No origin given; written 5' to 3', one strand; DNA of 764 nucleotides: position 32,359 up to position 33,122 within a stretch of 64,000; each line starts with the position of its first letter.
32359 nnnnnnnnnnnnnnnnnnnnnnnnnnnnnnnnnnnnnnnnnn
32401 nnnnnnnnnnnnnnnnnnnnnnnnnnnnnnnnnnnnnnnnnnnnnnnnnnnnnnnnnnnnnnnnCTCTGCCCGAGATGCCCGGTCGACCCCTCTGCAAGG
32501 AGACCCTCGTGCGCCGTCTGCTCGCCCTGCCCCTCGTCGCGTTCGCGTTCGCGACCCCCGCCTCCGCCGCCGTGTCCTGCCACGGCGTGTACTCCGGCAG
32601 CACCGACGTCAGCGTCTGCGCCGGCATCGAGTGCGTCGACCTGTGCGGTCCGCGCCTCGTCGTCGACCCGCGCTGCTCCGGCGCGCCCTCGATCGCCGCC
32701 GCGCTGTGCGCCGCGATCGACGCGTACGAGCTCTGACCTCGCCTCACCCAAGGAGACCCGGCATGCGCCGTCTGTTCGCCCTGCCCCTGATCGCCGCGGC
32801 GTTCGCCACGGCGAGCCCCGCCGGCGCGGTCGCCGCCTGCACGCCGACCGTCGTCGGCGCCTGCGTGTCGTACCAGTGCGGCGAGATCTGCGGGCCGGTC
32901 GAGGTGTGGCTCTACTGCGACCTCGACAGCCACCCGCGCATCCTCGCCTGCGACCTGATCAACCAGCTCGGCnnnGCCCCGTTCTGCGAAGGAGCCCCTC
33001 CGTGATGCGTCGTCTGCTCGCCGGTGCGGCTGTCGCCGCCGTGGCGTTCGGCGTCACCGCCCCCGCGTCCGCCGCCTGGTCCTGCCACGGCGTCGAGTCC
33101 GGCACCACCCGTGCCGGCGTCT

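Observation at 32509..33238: Three tandem small 6-Cys secreted paralogs, each with its own AAGGAG SD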

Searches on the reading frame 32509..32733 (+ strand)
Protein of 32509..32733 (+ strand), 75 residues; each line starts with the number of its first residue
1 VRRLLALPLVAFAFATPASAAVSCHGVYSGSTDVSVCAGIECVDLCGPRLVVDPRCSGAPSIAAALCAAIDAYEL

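Call 6: search_protein_families(library=pfam, max_evalue=1, proteins=[window:32509-32733:+])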
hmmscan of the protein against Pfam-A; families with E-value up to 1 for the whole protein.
window:32509-32733:+ (75 aa): 0 families

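Call 7: search_protein_families(library=ncbifam, max_evalue=1, proteins=[window:32509-32733:+])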
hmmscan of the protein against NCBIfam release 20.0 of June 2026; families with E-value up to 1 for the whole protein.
window:32509-32733:+ (75 aa): 0 families

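Call 11: find_homologous_proteins(query=A1, max_evalue=0.01)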
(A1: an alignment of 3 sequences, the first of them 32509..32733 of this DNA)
Query A1 (3 sequences) (75 aa, profile of the alignment): 35 proteins with E <= 0.01 among 650 candidates.
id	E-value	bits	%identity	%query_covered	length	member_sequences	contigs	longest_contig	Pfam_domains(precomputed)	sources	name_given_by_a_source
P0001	2.8e-34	135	100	100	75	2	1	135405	-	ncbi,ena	ncbi:MAG TPA: hypothetical protein VF519_15715 [Mycobacteriales bacterium]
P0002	7.4e-29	117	49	96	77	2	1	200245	-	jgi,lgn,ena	jgi:hypothetical protein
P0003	5.9e-28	115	46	64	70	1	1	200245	-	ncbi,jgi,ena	ncbi:MAG TPA: hypothetical protein VF519_15720 [Mycobacteriales bacterium]|jgi:hypothetical protein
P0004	4.5e-23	99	70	71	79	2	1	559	-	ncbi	-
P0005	1.2e-22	98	84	72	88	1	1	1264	-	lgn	-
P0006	1.8e-22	97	77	71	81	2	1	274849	-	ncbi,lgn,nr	ncbi:MAG TPA: hypothetical protein VGX28_08705 [Frankiaceae bacterium]|nr:hypothetical protein [Fran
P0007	2.7e-22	96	75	79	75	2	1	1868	-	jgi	jgi:hypothetical protein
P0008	3.6e-22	96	47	97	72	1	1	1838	-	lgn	-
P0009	7.8e-22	95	46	97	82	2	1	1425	-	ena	-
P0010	1.8e-21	94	75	75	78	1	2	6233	-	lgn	-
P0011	2.8e-21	93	47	96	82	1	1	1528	-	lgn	-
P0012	9.7e-20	88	46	67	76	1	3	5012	-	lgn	-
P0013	1.3e-19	88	52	64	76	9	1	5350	-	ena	-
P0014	2.1e-19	87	69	81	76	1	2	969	-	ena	-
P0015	2.5e-19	87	37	97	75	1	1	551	-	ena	-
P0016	1.4e-18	84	66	57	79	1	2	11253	-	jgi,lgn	jgi:hypothetical protein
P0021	1.9e-17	81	63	56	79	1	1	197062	-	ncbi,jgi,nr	ncbi:MAG: hypothetical protein QOE45_1688 [Frankiaceae bacterium]|jgi:hypothetical protein|nr:hypoth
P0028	1.9e-11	62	48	67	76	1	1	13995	-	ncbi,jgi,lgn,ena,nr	ncbi:MAG TPA: hypothetical protein VFQ85_04600 [Mycobacteriales bacterium]|jgi:hypothetical protein|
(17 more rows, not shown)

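Call 14: find_encoding_contigs(protein=P0006, flank=6000, max_places=3)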
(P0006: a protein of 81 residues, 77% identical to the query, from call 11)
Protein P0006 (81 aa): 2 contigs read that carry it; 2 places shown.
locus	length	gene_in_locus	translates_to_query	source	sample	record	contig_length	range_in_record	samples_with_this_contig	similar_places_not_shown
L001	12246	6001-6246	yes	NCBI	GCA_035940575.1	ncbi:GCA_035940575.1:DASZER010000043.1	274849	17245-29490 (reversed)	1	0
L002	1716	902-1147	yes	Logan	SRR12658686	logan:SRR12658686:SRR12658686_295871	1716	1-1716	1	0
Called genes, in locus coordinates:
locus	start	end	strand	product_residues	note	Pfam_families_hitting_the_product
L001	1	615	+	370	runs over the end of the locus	PF01381:HTH_3 (weak), PF06114:Peptidase_M78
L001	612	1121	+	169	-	PF14367:DUF4411 (weak)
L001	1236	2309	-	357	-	PF14659:Phage_int_SAM_3, PF00589:Phage_integrase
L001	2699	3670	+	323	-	-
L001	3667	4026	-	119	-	PF01740:STAS (weak), PF13466:STAS_2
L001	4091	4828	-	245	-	PF00563:EAL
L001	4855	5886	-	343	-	PF01266:DAO, PF01494:FAD_binding_3 (faint), PF03486:HI0933_like (faint), PF12831:FAD_oxidored (faint), PF13450:NAD_binding_8 (weak)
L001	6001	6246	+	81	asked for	-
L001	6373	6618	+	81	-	-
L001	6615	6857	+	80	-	-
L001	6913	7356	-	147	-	-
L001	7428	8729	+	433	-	-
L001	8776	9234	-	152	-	-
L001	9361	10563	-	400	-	-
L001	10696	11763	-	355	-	PF04542:Sigma70_r2, PF04545:Sigma70_r4 (weak), PF08281:Sigma70_r4_2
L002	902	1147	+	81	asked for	-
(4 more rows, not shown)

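Call 15: find_encoding_contigs(protein=P0021, flank=6000, max_places=3)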
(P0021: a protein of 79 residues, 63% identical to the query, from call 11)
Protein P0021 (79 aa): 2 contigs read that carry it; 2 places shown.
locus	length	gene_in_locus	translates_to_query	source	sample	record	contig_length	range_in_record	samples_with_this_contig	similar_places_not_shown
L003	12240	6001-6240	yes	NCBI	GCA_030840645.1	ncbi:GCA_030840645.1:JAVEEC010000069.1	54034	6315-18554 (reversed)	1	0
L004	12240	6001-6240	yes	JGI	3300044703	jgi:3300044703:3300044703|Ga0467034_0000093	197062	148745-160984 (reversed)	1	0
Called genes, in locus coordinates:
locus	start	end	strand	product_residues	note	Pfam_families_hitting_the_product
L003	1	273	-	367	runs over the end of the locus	-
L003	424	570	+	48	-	-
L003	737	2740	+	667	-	-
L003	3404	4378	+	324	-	-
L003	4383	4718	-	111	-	PF01740:STAS (weak), PF13466:STAS_2 (weak)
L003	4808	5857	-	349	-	PF01266:DAO, PF13450:NAD_binding_8 (weak)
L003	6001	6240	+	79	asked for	-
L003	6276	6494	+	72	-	-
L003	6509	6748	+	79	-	-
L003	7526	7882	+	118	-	PF02518:HATPase_c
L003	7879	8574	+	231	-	PF00072:Response_reg, PF00486:Trans_reg_C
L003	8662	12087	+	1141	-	PF02128:Peptidase_M36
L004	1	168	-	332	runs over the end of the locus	-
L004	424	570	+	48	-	-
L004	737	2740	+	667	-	-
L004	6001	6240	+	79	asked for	-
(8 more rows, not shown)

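Call 17: find_encoding_contigs(protein=P0028, flank=6000, max_places=3)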
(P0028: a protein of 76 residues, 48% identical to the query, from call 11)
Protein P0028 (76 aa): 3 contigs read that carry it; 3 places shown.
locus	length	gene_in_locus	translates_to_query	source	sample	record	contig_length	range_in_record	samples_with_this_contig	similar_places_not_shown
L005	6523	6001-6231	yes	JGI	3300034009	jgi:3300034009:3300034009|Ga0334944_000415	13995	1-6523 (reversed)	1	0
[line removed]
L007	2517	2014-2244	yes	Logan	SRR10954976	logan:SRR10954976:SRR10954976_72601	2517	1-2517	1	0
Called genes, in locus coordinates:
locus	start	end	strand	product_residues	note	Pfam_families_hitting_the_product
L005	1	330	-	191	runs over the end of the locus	PF04542:Sigma70_r2, PF07638:Sigma70_ECF (weak), PF08281:Sigma70_r4_2, PF04545:Sigma70_r4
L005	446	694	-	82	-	-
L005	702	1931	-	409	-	PF10901:DUF2690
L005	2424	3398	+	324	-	-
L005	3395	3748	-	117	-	PF01740:STAS, PF13466:STAS_2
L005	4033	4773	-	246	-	PF00563:EAL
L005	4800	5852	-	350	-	PF01266:DAO, PF03486:HI0933_like (faint)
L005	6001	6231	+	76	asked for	-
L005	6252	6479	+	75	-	-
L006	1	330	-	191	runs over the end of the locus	PF04542:Sigma70_r2, PF07638:Sigma70_ECF (weak), PF08281:Sigma70_r4_2, PF04545:Sigma70_r4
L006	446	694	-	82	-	-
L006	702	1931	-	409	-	PF10901:DUF2690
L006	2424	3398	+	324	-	-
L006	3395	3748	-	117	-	PF01740:STAS, PF13466:STAS_2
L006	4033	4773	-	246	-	PF00563:EAL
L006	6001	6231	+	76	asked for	-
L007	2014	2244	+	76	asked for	-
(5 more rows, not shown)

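Call 18: find_encoding_contigs(protein=P0016, flank=6000, max_places=3)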
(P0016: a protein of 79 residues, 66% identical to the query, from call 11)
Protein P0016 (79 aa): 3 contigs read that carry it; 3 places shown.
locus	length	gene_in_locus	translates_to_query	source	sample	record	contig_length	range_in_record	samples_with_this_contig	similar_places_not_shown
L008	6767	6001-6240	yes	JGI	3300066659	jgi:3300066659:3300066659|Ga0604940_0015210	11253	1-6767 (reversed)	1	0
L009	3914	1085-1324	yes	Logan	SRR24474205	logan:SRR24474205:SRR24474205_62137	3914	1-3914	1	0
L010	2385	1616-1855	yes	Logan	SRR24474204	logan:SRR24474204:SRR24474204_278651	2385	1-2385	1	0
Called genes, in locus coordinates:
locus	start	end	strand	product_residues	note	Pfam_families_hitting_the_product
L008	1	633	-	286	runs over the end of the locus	-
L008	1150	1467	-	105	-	PF12844:HTH_19, PF13560:HTH_31, PF01381:HTH_3, PF13443:HTH_26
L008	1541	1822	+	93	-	-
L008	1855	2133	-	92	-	-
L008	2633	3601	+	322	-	-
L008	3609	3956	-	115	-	PF01740:STAS (weak), PF13466:STAS_2 (weak)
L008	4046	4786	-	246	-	PF00563:EAL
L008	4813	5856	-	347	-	PF01266:DAO, PF03486:HI0933_like (faint), PF07992:Pyr_redox_2 (faint), PF13450:NAD_binding_8 (weak)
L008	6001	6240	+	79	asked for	-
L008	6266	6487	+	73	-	-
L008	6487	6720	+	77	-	-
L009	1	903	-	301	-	?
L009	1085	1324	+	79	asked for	-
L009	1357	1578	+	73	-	-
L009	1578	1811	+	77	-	-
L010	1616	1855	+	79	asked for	-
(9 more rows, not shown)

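Call 28: find_encoding_contigs(protein=P0010, flank=6000, max_places=2)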
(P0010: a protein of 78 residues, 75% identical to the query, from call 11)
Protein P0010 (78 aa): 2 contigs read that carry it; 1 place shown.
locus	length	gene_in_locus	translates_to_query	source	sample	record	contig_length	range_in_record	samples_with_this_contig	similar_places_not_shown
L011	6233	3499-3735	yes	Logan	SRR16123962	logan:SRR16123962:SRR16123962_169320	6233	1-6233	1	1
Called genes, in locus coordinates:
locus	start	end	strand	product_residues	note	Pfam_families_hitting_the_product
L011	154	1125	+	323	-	-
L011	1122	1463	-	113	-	PF13466:STAS_2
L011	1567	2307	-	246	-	PF00563:EAL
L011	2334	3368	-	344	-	PF01266:DAO, PF01494:FAD_binding_3 (faint), PF03486:HI0933_like (faint), PF07992:Pyr_redox_2 (faint), PF13450:NAD_binding_8 (weak)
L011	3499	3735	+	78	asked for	-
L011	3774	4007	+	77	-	-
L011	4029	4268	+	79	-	-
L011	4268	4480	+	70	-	-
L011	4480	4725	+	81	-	-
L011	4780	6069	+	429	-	-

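Call 29: find_encoding_contigs(protein=P0013, flank=6000, max_places=2)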
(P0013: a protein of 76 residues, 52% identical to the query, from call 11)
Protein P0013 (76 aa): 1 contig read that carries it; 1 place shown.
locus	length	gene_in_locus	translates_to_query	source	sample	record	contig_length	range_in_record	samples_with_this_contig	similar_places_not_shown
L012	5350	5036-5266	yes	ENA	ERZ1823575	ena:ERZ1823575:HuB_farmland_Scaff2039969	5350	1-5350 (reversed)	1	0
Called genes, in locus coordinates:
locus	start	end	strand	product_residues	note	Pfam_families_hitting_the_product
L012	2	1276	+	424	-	?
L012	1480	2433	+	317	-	-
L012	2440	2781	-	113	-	PF01740:STAS (weak), PF13466:STAS_2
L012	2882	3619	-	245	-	PF00563:EAL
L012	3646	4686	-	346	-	PF01266:DAO, PF01494:FAD_binding_3 (faint), PF03486:HI0933_like (faint), PF07992:Pyr_redox_2 (faint), PF13450:NAD_binding_8 (weak)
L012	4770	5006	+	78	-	-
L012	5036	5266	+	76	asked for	-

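Call 30: find_encoding_contigs(protein=P0009, flank=3000, max_places=2)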
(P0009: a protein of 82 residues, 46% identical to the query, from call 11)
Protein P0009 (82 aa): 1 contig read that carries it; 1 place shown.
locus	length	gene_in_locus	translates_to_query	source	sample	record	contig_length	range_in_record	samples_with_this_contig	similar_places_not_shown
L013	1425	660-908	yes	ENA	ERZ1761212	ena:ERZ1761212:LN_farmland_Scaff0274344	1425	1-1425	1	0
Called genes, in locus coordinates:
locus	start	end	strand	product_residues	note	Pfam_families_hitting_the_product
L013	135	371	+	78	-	-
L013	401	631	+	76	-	-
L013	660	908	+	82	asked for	-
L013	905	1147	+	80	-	-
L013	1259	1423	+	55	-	?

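Call 46: find_related_loci(query=A4, collection=genome_contigs, flank=6000)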
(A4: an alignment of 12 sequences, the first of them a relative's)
Query A4 (75 aa) in genome_contigs; peptide patterns used: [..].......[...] (x = any residue, [..] = any of these).
4 stretches matched a pattern; 2 encode a relative of the query (tblastn E <= 1e-3); 2 distinct loci.
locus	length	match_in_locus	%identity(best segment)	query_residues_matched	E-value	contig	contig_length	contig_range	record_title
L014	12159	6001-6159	77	22-74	8e-24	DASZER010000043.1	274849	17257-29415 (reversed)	MAG TPA_asm: Frankiaceae bacterium isolate SMAG_U6499 k141_552160, whole genome shotgun sequence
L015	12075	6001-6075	60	34-55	2e-4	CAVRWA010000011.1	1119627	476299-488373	MAG: uncultured Actinomycetes bacterium isolate MFD02199.bin.1.209 genome assembly, contig: contig_792, whole genome sho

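Call 61: search_protein_families(library=padloc, max_evalue=1, proteins=[window:32509-32733:+])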
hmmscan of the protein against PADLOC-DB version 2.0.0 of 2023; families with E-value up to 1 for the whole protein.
window:32509-32733:+ (75 aa): 0 families

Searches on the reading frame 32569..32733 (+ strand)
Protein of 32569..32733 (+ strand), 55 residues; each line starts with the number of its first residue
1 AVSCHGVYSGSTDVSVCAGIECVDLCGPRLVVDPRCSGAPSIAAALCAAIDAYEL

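Call 27: search_solved_structures(query=A2, max_evalue=10, show_alignments=2)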
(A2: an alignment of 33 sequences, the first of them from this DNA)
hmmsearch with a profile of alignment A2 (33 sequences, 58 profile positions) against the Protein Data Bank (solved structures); distinct sequences matched with E-value up to 10: 0.

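Call 33: predict_structure(alignment_id=A2)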
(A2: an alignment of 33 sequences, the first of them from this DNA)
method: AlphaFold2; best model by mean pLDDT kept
length: 55 residues; sequences in the alignment: 33
mean_pLDDT: 82.5   pTM: 0.55
mean pLDDT of the five models: 82.5, 80.2, 77.8, 76.7, 72.5
residues with pLDDT >= 90: 2; 70-90: 50; 50-70: 3; < 50: 0
segments of 3 or more residues with pLDDT < 50: none
pLDDT, mean of each block of 10 residues (from residue 1): 85 88 79 86 81 69
secondary structure, 60 per line:
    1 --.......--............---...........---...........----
elements in order: E3-9 E12-23 E27-37 H41-51

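Call 35: search_protein_representatives(alignment_id=A2)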
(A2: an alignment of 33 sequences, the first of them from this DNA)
Query: 33 sequences, 58 profile positions. Proteins with E-value up to 0.001 (for the whole library): 30; up to 1e-10: 5; up to 1e-30: 0. The best 30 are listed.
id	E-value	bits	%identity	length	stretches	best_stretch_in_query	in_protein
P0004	1.5e-17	79.4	-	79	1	2-57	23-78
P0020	1.1e-15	73.3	-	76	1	2-56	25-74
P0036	2.2e-14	69.2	-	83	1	2-54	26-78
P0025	7.9e-13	64.2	-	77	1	1-58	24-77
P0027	2.4e-12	62.7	-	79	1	2-58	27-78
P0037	1.4e-09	53.8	-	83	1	12-54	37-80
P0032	2.9e-09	52.8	-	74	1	2-48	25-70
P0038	6.5e-09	51.7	-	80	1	2-48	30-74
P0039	1.5e-08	50.5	-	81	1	1-54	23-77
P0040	6.1e-08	48.6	-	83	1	3-54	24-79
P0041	2.1e-07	46.9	-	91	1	10-54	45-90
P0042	2.6e-07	46.6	-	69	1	2-38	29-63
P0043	5.5e-07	45.5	-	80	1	3-58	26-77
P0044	6.2e-07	45.4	-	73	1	3-53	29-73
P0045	6.8e-07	45.2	-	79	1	2-53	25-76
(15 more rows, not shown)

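Call 40: fold_search(model_id=the predicted structure, library=pdb)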
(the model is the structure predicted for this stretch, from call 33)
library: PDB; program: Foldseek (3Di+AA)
matches with E <= 10: 65; with E <= 0.001: 0
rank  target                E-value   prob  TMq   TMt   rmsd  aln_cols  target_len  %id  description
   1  4d4v_B                3.4e+00  0.18  0.39  0.12   4.3        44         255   20  Focal Adhesion Kinase catalytic domain (released 2015-02-18)
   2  3tzv_C                4.0e+00  0.12  0.35  0.11   5.2        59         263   14  Crystal structure of an iNKT TCR in complex with CD1d-lysophosphatidylcholine (released 2012-04-25)
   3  6mjn_A                4.5e+00  0.11  0.31  0.16   5.3        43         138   19  Crystal structure of an organic hydroperoxide resistance protein OsmC, predicted redox protein, regulator of sulfide b (released 2018-10-03)
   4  5vjj_A                4.8e+00  0.08  0.32  0.24   8.8        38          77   29  Crystal structure of the flax-rust effector AvrP (released 2017-08-30)
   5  6pl3                  5.1e+00  0.08  0.35  0.12   5.3        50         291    8  TRK-A IN COMPLEX WITH LIGAND 2a (released 2019-09-04)
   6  6uhw_MODEL_1_A        5.7e+00  0.12  0.38  0.19   5.3        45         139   24  Solution structure of an organic hydroperoxide resistance protein from Burkholderia pseudomallei. Seattle Stru (released 2019-10-16)
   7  7xbi                  5.7e+00  0.08  0.34  0.12   5.2        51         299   10  The crystal structure of human TrkA kinase bound to the inhibitor (released 2023-03-29)
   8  4v6x_AC               5.7e+00  0.04  0.24  0.08   9.9        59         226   12  Structure of the human 80S ribosome (released 2014-07-09)
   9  3g0f_B                6.1e+00  0.08  0.37  0.11   5.2        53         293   11  KIT kinase domain mutant D816H in complex with sunitinib (released 2009-02-24)
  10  9jxc_B                6.1e+00  0.07  0.33  0.18   5.7        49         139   22  Crystal Structure of AbOhr-R15C (released 2024-11-06)
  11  4ymj_B                6.1e+00  0.07  0.31  0.11   5.3        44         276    9  (R)-2-Phenylpyrrolidine Substitute Imidazopyridazines: a New Class of Potent and Selective Pan-TRK Inhibitors (released 2015-06-03)
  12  5acq_A                6.1e+00  0.06  0.29  0.11   4.5        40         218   12  W228A-Investigation of the impact from residues W228 and Y233 in the metallo-beta-lactamase GIM-1 (released 2015-12-23)
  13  4kzx_C                6.1e+00  0.04  0.24  0.08   9.9        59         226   10  Rabbit 40S ribosomal subunit in complex with eIF1. (released 2013-07-24)
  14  6gqk_A                6.8e+00  0.08  0.39  0.12   5.1        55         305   14  Crystal structure of human c-KIT kinase domain in complex with AZD3229-analogue (compound 23) (released 2018-09-19)
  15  6joj                  6.8e+00  0.08  0.36  0.09   5.0        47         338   19  Crystal structure of PDGFRA T674I in complex with crenolanib by soaking (released 2020-03-25)
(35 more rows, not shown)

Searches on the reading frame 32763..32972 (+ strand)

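Call 6: search_protein_families(library=pfam, max_evalue=1, proteins=[window:32763-32972:+])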
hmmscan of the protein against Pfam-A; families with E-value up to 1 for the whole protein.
window:32763-32972:+ (70 aa): 2 families
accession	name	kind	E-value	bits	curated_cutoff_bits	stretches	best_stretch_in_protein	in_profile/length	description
PF10379.14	nec1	-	0.0032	17.4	27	1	9-65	38-94/184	Virulence protein nec1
PF00815.25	Histidinol_dh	-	0.091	12.2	27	1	40-68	214-242/411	Histidinol dehydrogenase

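Call 7: search_protein_families(library=ncbifam, max_evalue=1, proteins=[window:32763-32972:+])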
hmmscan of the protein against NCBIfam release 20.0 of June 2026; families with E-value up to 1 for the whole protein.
window:32763-32972:+ (70 aa): 2 families
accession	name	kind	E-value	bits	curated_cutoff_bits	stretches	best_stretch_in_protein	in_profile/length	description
TIGR00069.1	hisD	equivalog_domain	0.082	12.1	243.8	1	39-68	196-225/393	histidinol dehydrogenase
TIGR02811.1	formate_TAT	hypoth_equivalog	0.12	12.7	48.45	1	13-35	17-39/66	formate dehydrogenase region TAT target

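Call 61: search_protein_families(library=padloc, max_evalue=1, proteins=[window:32763-32972:+])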
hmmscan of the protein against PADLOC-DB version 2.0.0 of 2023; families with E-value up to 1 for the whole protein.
window:32763-32972:+ (70 aa): 0 families
